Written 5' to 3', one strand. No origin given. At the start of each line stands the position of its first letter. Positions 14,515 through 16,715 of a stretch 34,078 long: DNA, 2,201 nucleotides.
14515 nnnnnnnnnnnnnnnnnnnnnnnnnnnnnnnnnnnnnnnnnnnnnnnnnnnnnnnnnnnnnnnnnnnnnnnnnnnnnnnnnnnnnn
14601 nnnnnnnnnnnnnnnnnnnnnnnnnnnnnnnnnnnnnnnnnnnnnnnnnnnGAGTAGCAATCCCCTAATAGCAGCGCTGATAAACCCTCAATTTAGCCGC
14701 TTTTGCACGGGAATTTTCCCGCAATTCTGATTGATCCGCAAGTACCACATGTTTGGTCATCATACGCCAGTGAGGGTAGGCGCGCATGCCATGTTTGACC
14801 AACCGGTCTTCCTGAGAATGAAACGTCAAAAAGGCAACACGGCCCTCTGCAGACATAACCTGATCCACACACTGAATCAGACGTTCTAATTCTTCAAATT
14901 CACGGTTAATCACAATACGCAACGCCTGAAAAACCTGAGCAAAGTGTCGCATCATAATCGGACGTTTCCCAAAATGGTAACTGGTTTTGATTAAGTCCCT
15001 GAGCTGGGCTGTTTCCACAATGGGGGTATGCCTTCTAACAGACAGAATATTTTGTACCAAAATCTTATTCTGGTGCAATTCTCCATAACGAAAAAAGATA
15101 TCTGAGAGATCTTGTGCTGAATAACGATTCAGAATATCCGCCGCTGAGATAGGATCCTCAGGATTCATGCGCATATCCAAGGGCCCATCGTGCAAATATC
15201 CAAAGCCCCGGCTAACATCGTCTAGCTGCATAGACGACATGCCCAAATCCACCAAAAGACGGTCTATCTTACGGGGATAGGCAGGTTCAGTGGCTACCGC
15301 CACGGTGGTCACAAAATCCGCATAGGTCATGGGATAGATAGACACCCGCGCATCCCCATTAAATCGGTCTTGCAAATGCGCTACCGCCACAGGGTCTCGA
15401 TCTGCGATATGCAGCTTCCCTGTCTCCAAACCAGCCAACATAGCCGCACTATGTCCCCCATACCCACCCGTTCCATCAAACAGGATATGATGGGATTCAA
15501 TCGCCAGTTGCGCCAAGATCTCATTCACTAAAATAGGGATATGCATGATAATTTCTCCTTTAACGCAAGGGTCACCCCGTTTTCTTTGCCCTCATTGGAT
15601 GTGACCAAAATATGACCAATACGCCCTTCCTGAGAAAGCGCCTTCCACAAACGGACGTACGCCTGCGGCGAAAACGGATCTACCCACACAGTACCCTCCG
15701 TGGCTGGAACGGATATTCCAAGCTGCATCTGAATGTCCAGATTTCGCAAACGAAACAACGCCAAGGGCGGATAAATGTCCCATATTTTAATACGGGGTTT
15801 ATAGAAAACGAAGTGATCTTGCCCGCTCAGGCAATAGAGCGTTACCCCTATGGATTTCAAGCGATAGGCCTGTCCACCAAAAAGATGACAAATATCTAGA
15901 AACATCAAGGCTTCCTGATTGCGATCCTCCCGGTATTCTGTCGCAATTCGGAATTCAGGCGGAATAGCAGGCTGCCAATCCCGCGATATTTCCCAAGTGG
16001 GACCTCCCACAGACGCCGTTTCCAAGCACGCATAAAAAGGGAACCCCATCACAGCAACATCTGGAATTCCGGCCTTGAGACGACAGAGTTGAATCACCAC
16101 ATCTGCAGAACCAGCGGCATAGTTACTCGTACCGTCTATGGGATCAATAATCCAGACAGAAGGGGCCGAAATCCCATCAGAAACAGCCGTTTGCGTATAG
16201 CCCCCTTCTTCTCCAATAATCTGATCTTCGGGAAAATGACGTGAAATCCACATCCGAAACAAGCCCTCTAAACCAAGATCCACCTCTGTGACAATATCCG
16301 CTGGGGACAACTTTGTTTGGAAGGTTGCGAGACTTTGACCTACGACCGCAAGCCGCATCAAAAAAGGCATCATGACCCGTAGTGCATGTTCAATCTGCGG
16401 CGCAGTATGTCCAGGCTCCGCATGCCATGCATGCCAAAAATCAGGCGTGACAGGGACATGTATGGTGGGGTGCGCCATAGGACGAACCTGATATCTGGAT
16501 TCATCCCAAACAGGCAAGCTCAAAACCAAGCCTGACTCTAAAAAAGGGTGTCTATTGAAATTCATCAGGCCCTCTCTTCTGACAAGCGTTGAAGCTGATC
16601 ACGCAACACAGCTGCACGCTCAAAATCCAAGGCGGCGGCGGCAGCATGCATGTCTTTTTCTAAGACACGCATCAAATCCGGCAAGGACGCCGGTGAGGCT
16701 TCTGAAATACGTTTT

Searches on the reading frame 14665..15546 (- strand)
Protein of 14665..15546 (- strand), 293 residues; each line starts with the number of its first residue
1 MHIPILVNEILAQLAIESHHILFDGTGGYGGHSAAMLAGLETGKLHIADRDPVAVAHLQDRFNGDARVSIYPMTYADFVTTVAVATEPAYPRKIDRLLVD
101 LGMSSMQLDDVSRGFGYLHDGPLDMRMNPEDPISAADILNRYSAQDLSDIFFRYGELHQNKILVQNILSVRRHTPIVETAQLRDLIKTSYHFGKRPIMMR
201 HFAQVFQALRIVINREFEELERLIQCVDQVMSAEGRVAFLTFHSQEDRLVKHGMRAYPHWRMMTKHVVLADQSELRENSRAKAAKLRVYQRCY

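Call 6: search_protein_families(library=ncbifam, proteins=[window:14665-15546:-], max_evalue=0.001)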
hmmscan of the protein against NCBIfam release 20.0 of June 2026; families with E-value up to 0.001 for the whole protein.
window:14665-15546:- (293 aa): 4 families
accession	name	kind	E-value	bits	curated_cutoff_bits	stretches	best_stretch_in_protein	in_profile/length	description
TIGR00006.1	TIGR00006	equivalog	1.2e-71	241.7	154.3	1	2-291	7-309/310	16S rRNA (cytosine(1402)-N(4))-methyltransferase RsmH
TIGR02356.1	adenyl_thiF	equivalog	0.00026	20.4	275.25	1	13-60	16-63/203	thiazole biosynthesis adenylyltransferase ThiF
NF004281.0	PRK05690.1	subfamily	0.00058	19.2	266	0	11-60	25-74/250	molybdopterin-synthase adenylyltransferase MoeB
NF009123.0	PRK12475.1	subfamily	0.00067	19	510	0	13-60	19-66/338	MoeB/ThiF family adenylyltransferase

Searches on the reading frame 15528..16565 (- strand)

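Call 6: search_protein_families(library=ncbifam, proteins=[window:15528-16565:-], max_evalue=0.001)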
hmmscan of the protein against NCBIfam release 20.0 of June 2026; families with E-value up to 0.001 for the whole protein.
window:15528-16565:- (345 aa): 3 families
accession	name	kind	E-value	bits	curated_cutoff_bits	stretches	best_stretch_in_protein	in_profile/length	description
TIGR02067.1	his_9_HisN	equivalog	1.5e-15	57.4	275.15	1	85-191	29-129/252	histidinol-phosphatase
NF008027.1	PRK10757.1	equivalog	1.4e-06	27.5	332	1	88-187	36-130/267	inositol-1-monophosphatase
TIGR01331.1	bisphos_cysQ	equivalog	5e-05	23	228.8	1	92-192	35-133/250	3'(2'),5'-bisphosphate nucleotidase CysQ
